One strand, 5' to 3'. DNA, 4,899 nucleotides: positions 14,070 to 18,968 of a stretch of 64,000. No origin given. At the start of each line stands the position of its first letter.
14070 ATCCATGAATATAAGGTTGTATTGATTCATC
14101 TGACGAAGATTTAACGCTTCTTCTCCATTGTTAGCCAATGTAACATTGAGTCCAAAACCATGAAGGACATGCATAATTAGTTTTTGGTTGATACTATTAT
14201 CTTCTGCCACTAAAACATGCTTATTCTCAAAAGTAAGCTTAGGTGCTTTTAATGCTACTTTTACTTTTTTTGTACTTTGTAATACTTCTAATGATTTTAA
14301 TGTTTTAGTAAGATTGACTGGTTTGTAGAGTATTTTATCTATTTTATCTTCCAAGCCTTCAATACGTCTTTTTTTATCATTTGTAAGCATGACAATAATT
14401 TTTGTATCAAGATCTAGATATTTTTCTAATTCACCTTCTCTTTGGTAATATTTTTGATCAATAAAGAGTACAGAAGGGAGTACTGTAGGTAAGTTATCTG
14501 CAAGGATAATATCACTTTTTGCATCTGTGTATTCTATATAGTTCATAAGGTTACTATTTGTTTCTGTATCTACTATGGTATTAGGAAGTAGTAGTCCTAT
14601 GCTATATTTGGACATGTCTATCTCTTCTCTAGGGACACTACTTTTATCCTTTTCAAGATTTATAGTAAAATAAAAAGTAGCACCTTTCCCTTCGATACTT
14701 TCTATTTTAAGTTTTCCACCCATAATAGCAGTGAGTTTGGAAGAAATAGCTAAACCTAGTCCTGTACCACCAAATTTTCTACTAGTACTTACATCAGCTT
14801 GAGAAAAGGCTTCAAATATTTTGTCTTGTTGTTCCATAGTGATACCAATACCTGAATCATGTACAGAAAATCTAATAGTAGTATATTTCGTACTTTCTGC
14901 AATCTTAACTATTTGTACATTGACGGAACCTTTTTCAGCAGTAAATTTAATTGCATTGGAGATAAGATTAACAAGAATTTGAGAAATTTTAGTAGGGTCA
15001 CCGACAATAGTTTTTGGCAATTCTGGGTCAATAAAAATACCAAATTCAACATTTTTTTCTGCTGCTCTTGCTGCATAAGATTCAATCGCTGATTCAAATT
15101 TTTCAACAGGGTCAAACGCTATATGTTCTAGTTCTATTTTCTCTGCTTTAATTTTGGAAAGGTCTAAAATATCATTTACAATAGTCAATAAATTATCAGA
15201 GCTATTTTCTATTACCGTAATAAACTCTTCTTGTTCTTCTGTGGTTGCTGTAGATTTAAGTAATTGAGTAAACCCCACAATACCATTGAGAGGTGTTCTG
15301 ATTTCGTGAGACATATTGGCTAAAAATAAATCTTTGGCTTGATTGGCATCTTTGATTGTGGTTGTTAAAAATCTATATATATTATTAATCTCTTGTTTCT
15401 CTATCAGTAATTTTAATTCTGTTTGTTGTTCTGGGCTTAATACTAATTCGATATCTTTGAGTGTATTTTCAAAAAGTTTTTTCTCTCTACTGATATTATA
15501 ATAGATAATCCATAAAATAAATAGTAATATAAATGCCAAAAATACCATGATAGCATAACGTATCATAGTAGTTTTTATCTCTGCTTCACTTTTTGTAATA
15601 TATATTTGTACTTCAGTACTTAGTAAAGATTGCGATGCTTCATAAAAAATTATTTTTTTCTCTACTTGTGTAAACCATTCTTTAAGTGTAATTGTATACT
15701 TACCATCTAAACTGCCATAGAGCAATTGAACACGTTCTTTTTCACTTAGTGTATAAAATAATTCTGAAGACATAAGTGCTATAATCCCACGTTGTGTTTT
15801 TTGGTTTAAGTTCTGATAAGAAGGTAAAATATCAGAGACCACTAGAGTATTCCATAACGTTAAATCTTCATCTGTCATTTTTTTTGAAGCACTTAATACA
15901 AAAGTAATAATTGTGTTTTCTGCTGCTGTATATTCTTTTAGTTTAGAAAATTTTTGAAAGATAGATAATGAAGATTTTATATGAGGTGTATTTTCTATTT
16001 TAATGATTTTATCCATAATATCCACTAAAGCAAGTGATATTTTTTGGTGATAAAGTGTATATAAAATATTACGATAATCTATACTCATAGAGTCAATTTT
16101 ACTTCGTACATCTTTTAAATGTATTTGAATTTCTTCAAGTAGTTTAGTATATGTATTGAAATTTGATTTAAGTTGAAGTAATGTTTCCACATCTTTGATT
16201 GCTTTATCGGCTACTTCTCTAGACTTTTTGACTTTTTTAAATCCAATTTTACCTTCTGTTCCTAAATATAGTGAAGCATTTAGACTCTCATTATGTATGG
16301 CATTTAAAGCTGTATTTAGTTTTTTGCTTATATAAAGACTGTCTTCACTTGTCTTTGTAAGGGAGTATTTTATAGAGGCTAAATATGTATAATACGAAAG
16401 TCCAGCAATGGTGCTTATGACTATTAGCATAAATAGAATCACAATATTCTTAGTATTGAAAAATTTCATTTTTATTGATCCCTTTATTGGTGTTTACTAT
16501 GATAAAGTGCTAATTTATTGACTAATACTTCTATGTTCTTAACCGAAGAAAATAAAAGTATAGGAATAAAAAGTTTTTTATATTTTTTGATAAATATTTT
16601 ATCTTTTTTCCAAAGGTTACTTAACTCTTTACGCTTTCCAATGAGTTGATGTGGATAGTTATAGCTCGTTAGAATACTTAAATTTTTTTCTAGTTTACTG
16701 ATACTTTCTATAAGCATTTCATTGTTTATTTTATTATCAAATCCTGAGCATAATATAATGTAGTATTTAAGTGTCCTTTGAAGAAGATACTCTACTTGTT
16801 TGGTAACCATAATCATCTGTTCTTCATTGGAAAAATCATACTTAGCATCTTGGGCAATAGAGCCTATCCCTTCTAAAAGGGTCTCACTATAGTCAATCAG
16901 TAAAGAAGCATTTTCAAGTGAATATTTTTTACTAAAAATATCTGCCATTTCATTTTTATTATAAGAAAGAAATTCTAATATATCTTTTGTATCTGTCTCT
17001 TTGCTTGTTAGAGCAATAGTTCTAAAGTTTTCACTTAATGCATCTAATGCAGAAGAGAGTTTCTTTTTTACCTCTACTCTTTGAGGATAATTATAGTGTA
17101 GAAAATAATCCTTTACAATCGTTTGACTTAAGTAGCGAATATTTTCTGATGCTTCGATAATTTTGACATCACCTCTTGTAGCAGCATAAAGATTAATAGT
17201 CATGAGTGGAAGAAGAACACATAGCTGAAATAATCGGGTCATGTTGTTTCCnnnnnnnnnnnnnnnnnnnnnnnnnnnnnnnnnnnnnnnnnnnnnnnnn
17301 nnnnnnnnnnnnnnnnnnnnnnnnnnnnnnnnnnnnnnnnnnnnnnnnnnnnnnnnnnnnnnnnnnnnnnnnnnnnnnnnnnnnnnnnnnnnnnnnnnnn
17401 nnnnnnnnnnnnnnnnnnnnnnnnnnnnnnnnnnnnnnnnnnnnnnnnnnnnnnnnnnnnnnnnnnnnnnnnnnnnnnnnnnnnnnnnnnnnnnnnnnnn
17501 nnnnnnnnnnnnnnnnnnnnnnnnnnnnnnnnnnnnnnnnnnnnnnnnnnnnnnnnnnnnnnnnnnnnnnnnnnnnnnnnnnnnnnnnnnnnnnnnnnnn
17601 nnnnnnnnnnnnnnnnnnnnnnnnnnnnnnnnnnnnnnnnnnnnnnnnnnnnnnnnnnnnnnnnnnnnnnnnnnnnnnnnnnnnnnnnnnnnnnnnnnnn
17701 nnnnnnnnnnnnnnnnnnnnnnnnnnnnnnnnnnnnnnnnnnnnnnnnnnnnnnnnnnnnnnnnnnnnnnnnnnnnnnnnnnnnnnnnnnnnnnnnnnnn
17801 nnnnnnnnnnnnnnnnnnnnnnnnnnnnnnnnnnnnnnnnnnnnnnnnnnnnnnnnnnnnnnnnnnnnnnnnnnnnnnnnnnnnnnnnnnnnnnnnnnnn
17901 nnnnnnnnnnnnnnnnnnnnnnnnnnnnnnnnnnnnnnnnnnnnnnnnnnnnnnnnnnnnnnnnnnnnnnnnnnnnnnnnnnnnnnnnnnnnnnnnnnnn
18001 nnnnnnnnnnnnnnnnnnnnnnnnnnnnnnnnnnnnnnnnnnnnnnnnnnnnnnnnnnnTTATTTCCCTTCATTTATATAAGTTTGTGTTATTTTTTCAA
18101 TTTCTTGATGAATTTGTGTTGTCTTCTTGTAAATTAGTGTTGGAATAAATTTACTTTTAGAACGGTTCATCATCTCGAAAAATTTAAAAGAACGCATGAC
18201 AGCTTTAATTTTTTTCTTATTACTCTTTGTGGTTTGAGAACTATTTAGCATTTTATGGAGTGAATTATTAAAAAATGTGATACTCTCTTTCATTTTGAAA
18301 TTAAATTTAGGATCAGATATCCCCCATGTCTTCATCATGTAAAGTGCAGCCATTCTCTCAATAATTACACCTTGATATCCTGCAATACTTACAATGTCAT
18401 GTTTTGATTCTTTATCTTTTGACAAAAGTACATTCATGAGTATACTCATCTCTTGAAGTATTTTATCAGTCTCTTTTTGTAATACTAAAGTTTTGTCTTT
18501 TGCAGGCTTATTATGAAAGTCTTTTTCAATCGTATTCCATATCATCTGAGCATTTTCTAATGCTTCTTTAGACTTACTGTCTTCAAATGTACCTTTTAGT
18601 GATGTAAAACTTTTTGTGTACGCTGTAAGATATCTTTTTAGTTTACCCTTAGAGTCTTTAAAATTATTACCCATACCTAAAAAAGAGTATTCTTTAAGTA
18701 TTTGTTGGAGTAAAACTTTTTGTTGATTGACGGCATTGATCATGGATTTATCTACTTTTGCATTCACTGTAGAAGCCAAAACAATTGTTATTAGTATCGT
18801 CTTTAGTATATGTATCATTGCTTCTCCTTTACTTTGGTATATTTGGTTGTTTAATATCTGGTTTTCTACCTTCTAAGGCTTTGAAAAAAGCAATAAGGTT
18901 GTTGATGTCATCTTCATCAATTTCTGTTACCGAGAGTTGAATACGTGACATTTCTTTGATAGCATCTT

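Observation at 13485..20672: All-periplasmic sensing operon: NIT-like hybrid kinase, four free-standing double PilJ/NarX-P-box proteins and a di-haem peroxidase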

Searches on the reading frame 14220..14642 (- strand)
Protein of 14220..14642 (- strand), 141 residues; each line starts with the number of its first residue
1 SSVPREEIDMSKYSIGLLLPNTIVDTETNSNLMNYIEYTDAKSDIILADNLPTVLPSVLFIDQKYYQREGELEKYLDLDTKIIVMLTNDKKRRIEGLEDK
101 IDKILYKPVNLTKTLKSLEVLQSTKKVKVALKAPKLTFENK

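Call 56: search_protein_families(library=pfam, proteins=[window:14220-14642:-], max_evalue=1)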
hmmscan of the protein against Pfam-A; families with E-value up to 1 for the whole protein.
window:14220-14642:- (141 aa): 1 family
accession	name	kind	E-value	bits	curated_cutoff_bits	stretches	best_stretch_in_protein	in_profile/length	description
PF15027.12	MGT5A_N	-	0.041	14.1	27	1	70-130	72-134/137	MGT5A-like, N-terminal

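Call 73: search_solved_structures(query=window:14220-14642:-, max_evalue=10)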
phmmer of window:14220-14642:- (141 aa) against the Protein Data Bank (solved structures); distinct sequences matched with E-value up to 10: 8.
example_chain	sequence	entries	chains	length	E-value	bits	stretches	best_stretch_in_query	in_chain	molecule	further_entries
6wg4_A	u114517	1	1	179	0.11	16.1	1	46-116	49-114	Structural maintenance of chromosomes protein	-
6wg6_A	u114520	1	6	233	0.11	16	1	47-116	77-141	Structural maintenance of chromosomes protein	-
2wd5_A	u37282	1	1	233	0.12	15.9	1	47-116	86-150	STRUCTURAL MAINTENANCE OF CHROMOSOMES PROTEIN 1A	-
2mkc_A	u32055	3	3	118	0.31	14.6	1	29-77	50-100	U2 snRNP component IST3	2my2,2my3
5gm6_V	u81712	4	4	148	0.33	14.5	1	29-78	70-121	U2 snRNP component IST3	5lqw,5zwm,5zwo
7dco_X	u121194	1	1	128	0.38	14.2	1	29-77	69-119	SX2_G0027210.mRNA.1.CDS.1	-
3n53_A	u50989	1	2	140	0.42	14.1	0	82-125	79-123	Response regulator receiver modulated diguanylate cyclase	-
7t28_A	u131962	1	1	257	1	12.9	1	14-51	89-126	Putative metal-dependent hydrolase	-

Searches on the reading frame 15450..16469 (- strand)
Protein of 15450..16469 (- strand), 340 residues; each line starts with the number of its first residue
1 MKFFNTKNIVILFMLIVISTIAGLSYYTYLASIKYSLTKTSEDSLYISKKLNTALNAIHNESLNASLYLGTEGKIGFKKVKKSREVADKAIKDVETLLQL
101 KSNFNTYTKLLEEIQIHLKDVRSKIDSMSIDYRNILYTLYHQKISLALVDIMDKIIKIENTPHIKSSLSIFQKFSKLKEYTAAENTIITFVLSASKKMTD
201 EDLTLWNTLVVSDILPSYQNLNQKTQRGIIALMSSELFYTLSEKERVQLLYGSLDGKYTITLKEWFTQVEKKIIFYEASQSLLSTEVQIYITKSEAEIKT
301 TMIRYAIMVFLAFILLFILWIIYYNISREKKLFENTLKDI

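Call 51: search_solved_structures(query=A4, max_evalue=10, show_alignments=2)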
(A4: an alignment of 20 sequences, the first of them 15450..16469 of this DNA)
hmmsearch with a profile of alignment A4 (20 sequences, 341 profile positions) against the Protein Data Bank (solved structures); distinct sequences matched with E-value up to 10: 23.
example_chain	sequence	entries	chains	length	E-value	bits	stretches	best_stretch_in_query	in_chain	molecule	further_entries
6zbc_B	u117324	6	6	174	0.74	12.5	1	109-166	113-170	Merozoite surface antigens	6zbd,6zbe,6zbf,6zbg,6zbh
37kx_A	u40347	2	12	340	1.1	12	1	109-146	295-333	nonstructural protein 15 | ORF1ab polyprotein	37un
37ix_A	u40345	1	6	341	1.1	12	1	109-146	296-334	Nsp15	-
6ivq_A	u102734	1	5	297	2.9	10.6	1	6-30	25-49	Ibestrophin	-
6ivj_A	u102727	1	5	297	2.9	10.6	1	6-30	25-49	Ibestrophin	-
6ivm_A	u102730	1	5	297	3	10.5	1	6-30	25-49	Ibestrophin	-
6ivk_A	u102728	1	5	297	3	10.5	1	6-30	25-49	Ibestrophin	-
6ivn_A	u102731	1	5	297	3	10.5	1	6-30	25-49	Ibestrophin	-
6ivp_A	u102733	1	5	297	3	10.5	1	6-30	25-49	bestrophin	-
6ivw_A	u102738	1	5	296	3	10.5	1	6-30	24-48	Bestrophin homolog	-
6iv1_A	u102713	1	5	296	3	10.5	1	6-30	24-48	Bestrophin homolog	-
6iv2_A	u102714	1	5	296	3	10.5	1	6-30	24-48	Bestrophin homolog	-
6ivo_A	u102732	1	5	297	3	10.5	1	6-30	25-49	bestrophin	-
6iv0_A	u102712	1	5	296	3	10.5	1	6-30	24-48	Bestrophin homolog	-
6ivl_A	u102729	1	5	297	3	10.5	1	6-30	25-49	Ibestrophin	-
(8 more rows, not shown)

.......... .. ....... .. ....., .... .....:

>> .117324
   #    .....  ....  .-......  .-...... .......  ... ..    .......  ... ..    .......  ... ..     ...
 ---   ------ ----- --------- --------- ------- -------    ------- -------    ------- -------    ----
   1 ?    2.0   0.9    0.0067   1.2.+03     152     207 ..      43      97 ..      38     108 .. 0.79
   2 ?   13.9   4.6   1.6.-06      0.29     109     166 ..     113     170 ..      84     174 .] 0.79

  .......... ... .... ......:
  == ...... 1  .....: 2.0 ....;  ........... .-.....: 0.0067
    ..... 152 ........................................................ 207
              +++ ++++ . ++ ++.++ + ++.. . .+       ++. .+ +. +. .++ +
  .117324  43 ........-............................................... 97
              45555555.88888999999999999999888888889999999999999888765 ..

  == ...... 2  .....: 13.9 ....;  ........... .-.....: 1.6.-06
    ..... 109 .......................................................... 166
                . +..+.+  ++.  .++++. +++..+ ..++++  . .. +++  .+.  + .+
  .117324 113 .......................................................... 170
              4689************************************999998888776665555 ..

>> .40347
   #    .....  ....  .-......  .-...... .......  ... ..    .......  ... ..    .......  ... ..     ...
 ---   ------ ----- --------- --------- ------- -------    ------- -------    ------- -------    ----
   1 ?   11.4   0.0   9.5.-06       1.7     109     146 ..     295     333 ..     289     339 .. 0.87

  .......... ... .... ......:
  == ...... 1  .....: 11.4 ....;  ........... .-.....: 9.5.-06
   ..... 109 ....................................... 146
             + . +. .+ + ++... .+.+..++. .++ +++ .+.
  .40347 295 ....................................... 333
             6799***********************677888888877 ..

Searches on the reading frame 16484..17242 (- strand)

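Call 3: search_protein_families(library=pfam, proteins=[window:16484-17242:-], max_evalue=0.1)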
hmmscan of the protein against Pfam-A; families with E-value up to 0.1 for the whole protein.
window:16484-17242:- (252 aa): 1 family
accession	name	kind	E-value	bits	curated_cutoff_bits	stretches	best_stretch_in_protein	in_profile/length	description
PF25505.1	ARM_CPL3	-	0.03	14.7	26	1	44-106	35-97/122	CPL3 ARM repeat domain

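Call 4: search_protein_families(library=ncbifam, proteins=[window:16484-17242:-], max_evalue=0.1)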
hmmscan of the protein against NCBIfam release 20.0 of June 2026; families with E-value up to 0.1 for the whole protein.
window:16484-17242:- (252 aa): 1 family
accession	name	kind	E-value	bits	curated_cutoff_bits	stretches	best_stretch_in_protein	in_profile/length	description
TIGR04059.1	Ald_deCOase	equivalog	0.0031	17.5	222.65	1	7-105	96-195/220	aldehyde oxygenase (deformylating)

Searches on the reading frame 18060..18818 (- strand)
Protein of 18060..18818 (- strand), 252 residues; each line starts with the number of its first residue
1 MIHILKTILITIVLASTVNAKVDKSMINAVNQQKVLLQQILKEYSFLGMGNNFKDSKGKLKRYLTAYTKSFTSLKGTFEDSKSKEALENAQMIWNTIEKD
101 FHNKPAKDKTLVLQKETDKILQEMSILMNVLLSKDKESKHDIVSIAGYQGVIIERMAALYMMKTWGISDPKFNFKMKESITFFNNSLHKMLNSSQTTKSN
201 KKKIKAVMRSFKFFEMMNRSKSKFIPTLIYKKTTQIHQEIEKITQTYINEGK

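Call 3: search_protein_families(library=pfam, proteins=[window:18060-18818:-], max_evalue=0.1)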
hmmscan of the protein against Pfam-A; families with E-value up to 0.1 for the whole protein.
window:18060-18818:- (252 aa): 1 family
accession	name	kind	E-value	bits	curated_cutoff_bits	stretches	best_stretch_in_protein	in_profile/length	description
PF13675.11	PilJ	-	0.0045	17.5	26.6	0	21-117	7-111/114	Type IV pili methyl-accepting chemotaxis transducer N-term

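Call 4: search_protein_families(library=ncbifam, proteins=[window:18060-18818:-], max_evalue=0.1)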
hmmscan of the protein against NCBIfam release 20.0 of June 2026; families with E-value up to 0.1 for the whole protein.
window:18060-18818:- (252 aa): 3 families
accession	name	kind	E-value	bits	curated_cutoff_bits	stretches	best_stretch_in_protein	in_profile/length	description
TIGR02966.1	phoR_proteo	equivalog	0.0042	16.1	334.2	1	168-241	16-86/333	phosphate regulon sensor histidine kinase PhoR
TIGR00627.1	tfb4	subfamily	0.017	14.5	355.05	1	83-153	126-198/284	transcription factor tfb4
NF038013.1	AceTr_1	equivalog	0.021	14.9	50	1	110-161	110-160/176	acetate uptake transporter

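Call 68: find_related_loci(query=window:18060-18818:-, collection=metagenome_contigs, flank=6000)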
Query window:18060-18818:- (252 aa) in metagenome_contigs; peptide patterns used: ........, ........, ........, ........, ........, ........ (x = any residue, [..] = any of these).
33 stretches matched a pattern; 4 encode a relative of the query (tblastn E <= 1e-3); 4 distinct loci.
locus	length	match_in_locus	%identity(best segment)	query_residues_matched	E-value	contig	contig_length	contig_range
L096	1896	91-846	90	1-252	6e-164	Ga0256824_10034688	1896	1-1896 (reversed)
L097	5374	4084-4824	54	6-252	4e-84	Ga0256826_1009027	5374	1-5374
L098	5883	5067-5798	54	8-252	2e-81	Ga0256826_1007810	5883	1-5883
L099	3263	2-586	55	58-252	2e-68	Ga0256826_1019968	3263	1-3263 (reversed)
